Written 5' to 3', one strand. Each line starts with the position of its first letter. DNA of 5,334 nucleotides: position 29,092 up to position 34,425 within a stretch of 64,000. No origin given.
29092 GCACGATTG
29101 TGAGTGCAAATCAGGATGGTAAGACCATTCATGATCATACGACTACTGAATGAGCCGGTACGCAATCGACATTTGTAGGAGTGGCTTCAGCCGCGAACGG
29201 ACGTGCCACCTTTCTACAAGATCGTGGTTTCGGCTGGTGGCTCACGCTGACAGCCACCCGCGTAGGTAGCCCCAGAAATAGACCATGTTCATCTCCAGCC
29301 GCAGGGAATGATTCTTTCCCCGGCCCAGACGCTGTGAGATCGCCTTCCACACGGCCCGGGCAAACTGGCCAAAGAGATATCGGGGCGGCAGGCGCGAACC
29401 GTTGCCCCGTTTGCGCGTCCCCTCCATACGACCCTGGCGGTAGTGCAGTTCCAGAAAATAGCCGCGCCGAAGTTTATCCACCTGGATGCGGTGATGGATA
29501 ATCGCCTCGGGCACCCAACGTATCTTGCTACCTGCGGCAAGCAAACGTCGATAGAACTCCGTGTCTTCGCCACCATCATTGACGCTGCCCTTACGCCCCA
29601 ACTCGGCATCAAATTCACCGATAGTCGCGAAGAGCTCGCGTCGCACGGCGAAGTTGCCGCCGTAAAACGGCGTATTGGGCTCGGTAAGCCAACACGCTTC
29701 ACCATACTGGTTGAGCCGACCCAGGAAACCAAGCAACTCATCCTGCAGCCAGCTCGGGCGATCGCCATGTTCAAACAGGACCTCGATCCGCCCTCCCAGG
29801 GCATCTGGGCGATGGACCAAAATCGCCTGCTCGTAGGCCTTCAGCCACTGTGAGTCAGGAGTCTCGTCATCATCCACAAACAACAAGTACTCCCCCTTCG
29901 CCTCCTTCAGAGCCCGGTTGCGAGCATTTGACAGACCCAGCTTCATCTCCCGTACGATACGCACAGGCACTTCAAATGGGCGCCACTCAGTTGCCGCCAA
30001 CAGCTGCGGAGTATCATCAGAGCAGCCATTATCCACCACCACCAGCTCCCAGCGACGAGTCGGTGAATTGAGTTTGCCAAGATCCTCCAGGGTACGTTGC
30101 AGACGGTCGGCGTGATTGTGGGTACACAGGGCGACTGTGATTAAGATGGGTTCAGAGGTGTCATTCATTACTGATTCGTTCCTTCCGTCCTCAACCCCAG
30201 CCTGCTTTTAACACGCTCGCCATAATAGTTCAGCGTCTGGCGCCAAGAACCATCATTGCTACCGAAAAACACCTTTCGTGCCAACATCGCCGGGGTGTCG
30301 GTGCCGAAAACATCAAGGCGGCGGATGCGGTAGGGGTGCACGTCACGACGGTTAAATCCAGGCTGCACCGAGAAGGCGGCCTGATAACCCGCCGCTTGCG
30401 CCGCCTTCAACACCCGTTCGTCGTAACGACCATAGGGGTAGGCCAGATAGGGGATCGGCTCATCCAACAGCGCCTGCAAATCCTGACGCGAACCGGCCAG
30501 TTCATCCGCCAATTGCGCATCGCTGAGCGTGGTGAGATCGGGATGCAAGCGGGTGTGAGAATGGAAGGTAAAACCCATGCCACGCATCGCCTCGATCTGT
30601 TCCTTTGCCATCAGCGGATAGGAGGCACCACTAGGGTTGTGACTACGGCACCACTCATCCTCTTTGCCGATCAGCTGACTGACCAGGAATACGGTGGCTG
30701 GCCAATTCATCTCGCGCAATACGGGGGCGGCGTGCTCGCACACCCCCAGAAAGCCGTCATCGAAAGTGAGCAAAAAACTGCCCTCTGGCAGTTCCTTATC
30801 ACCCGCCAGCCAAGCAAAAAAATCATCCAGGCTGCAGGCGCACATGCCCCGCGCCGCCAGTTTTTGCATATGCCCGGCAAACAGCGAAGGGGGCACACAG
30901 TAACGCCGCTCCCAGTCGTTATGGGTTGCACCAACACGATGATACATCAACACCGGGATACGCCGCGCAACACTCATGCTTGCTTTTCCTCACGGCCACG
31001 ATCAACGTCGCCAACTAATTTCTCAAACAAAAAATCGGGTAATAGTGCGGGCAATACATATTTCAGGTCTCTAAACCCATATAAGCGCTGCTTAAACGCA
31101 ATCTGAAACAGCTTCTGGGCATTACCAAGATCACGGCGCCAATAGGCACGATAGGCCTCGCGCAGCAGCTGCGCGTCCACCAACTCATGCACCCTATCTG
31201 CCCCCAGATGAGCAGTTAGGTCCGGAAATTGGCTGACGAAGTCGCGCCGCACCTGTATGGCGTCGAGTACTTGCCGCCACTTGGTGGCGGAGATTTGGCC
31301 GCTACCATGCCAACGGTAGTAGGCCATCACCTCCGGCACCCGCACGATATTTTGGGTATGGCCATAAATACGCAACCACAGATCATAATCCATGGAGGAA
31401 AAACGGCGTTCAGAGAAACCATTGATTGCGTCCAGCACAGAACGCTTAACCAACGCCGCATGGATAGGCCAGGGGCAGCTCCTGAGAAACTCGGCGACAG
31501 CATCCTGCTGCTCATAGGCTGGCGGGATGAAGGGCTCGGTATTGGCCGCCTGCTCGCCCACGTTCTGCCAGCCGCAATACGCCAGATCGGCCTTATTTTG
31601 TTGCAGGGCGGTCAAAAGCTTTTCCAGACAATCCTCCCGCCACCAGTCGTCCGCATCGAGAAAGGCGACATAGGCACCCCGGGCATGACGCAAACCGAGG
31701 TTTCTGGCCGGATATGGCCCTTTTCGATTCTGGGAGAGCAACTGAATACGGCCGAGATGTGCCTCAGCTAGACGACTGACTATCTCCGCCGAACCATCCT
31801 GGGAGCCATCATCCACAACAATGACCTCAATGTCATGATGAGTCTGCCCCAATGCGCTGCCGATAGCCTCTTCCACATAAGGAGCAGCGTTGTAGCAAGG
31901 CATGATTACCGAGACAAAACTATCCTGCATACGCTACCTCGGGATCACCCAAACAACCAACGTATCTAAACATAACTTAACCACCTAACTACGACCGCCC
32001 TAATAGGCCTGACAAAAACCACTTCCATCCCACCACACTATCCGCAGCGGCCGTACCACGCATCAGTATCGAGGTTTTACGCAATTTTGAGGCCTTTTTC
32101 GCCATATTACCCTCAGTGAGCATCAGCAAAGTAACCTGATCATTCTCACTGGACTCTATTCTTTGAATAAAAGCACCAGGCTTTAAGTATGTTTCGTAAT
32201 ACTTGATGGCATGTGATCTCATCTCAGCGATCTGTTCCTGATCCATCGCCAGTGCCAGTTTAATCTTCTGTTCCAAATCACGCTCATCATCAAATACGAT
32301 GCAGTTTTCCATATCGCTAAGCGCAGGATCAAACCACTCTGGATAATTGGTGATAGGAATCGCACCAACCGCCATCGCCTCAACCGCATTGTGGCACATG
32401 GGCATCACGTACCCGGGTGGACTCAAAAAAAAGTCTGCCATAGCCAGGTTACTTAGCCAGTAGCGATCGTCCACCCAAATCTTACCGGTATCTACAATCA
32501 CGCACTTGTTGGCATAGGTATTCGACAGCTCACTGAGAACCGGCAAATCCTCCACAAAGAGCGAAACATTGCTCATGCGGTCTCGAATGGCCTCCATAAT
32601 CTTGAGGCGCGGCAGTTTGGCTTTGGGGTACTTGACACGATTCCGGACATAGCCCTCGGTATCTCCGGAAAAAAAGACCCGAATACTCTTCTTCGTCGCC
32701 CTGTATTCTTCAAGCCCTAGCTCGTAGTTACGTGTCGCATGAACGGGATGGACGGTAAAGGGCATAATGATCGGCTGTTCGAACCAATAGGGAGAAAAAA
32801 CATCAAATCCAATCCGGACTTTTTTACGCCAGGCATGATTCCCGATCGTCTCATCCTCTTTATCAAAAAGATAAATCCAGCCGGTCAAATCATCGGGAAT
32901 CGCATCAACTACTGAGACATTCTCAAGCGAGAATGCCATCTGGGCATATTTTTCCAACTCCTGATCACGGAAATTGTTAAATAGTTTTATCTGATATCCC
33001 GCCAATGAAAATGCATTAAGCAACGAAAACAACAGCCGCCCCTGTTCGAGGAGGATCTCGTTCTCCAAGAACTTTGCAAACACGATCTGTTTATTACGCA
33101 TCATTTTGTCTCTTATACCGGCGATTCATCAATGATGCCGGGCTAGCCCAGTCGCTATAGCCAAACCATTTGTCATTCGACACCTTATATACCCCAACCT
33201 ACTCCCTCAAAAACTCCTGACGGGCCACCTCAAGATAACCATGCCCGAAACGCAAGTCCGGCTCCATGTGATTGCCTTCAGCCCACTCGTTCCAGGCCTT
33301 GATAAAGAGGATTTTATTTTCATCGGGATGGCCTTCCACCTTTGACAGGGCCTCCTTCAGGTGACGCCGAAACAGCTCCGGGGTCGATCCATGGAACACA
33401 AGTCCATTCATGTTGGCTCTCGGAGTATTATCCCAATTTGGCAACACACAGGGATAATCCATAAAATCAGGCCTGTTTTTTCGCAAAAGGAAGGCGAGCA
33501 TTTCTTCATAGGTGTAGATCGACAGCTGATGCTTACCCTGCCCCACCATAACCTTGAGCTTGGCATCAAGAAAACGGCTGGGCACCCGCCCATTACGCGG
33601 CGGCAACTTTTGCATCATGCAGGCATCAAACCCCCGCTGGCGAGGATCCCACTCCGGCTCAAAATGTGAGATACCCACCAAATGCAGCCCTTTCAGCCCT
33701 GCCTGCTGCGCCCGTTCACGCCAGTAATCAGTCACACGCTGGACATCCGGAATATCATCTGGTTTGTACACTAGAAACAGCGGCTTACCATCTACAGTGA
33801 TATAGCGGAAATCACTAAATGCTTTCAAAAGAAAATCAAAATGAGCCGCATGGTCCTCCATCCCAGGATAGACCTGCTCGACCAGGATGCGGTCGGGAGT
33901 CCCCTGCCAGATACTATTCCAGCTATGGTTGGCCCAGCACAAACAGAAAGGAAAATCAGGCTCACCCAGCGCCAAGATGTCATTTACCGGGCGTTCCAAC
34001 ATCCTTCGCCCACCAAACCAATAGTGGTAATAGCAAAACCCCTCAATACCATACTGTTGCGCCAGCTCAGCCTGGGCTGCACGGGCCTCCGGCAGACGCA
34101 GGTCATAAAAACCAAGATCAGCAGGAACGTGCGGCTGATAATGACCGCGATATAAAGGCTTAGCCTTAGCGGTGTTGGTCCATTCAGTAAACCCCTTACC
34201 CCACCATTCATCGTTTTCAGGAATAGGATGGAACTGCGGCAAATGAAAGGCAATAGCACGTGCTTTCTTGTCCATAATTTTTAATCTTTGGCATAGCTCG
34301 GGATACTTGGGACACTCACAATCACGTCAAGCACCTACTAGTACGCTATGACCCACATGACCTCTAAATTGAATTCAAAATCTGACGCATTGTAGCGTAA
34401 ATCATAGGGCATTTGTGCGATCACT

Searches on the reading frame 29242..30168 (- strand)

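Call 8: search_protein_families(library=pfam, proteins=[window:29242-30168:-], max_evalue=0.001)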
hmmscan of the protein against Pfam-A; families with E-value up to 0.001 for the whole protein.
window:29242-30168:- (308 aa): 5 families
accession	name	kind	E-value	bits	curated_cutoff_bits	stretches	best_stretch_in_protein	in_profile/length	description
PF00535.33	Glycos_transf_2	-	6e-24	85.3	23.3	1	11-183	1-167/168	Glycosyl transferase family 2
PF13641.12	Glyco_tranf_2_3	-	1.5e-11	45.2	27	1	10-226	3-211/230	Glycosyltransferase like family 2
PF10111.15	Glyco_tranf_2_2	-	6.3e-07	29.6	27.3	0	14-103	4-93/276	Glycosyltransferase like family 2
PF13632.12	Glyco_trans_2_3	-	1.2e-06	28.9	27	1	95-226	2-123/198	Glycosyl transferase family group 2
PF02709.20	Glyco_transf_7C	-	0.00017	21.6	23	1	165-221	16-67/78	N-terminal domain of galactosyltransferase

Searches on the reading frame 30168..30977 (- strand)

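Call 8: search_protein_families(library=pfam, proteins=[window:30168-30977:-], max_evalue=0.001)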
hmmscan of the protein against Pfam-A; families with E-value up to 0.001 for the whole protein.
window:30168-30977:- (269 aa): 1 family
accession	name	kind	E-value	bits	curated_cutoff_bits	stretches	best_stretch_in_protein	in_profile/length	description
PF01522.26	Polysacc_deac_1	-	4.1e-28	98.3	23.1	1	61-200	2-123/124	Polysaccharide deacetylase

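Call 63: search_protein_families(library=ncbifam, proteins=[window:30168-30977:-], max_evalue=0.00001)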
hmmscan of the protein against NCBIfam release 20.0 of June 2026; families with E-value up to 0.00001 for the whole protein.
window:30168-30977:- (269 aa): 7 families
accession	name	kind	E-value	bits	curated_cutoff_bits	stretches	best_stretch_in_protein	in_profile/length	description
TIGR03938.2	deacetyl_PgaB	equivalog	1.5e-22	79.7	321.9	1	8-142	4-142/621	poly-beta-1,6-N-acetyl-D-glucosamine N-deacetylase PgaB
TIGR03933.1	PIA_icaB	equivalog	1.2e-13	51.2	248.35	1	25-222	32-228/245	intercellular adhesin biosynthesis polysaccharide N-deacetylase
TIGR02884.1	spore_pdaA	equivalog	3.4e-11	43.3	298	1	67-202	38-157/224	delta-lactam-biosynthetic de-N-acetylase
NF011177.0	PRK14582.1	equivalog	1.1e-10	40.5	923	1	9-100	51-141/671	poly-beta-1,6-N-acetyl-D-glucosamine N-deacetylase PgaB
TIGR02764.1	spore_ybaN_pdaB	equivalog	1.6e-08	34.5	237.4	1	70-200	10-123/191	polysaccharide deacetylase family sporulation protein PdaB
NF011176.0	PRK14581.1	equivalog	2.5e-08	32.5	1091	1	9-103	51-144/673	poly-beta-1,6-N-acetyl-D-glucosamine N-deacetylase PgaB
TIGR04243.1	nodulat_NodB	equivalog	1.8e-06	27.6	240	0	70-204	6-125/197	chitooligosaccharide deacetylase NodB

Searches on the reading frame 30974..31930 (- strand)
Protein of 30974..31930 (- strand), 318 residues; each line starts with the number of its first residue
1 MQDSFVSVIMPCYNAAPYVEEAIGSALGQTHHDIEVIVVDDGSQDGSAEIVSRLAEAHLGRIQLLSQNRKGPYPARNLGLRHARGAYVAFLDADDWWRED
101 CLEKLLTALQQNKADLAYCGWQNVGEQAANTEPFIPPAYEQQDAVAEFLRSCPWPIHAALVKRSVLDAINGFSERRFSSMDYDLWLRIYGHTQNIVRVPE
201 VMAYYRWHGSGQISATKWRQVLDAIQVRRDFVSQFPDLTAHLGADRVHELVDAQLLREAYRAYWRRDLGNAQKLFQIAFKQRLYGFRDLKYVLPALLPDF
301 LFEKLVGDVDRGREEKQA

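Call 8: search_protein_families(library=pfam, proteins=[window:30974-31930:-], max_evalue=0.001)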
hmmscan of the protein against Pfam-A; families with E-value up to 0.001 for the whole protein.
window:30974-31930:- (318 aa): 5 families
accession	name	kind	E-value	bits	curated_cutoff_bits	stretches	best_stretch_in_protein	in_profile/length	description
PF00535.33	Glycos_transf_2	-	1.1e-38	133.3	23.3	1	7-134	1-128/168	Glycosyl transferase family 2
PF10111.15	Glyco_tranf_2_2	-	5.8e-18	65.8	27.3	1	7-205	1-216/276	Glycosyltransferase like family 2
PF13641.12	Glyco_tranf_2_3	-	3e-14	54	27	1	6-201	3-207/230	Glycosyltransferase like family 2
PF13632.12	Glyco_trans_2_3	-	1.2e-06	28.9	27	1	87-203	1-121/198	Glycosyl transferase family group 2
PF13704.12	Glyco_tranf_2_4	-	3.3e-05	24.7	27.5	1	14-95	2-82/98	Glycosyl transferase family 2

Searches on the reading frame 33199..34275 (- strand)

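Call 8: search_protein_families(library=pfam, proteins=[window:33199-34275:-], max_evalue=0.001)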
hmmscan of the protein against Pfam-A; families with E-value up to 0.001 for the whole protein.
window:33199-34275:- (358 aa): 1 family
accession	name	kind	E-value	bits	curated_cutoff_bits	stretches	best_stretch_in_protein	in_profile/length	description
PF14307.12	Glyco_tran_WbsX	-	7.8e-143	476.6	25.1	1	8-350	2-349/350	Glycosyltransferase WbsX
